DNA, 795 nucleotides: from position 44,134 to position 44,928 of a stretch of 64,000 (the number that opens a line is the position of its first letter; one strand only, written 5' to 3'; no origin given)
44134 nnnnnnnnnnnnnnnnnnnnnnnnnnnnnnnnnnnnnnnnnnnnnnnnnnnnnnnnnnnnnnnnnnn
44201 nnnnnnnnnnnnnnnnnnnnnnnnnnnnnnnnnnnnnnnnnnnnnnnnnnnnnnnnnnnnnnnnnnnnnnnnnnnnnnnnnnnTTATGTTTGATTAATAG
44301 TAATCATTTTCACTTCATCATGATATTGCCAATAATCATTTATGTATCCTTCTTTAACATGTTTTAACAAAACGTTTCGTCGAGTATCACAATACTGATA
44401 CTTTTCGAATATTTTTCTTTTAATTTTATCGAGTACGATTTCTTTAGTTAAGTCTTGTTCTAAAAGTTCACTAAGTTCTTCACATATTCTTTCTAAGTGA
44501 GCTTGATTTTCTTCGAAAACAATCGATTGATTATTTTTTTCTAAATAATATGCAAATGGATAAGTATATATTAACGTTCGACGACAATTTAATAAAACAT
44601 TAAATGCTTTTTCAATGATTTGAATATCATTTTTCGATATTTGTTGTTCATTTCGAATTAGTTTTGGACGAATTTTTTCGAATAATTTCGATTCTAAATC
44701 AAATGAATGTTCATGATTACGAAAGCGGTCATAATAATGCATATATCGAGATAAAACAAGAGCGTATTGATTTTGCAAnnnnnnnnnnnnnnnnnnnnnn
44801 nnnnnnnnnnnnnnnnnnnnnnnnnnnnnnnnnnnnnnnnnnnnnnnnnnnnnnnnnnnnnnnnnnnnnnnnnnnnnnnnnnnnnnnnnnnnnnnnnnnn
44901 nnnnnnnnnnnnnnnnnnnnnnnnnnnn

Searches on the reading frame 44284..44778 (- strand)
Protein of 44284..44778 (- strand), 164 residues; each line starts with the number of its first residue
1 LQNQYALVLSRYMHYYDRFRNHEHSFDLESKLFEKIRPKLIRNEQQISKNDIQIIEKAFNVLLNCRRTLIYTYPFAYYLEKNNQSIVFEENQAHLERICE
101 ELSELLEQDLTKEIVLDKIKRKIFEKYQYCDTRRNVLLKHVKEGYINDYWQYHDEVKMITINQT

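Call 43: search_protein_families(library=pfam, proteins=[window:44284-44778:-], max_evalue=0.001)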
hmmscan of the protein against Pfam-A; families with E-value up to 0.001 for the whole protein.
window:44284-44778:- (164 aa): 1 family
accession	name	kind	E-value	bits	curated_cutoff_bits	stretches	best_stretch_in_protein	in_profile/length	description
PF19422.4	Ariadne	-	1.1e-16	62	23.5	1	9-111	15-131/262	Ariadne domain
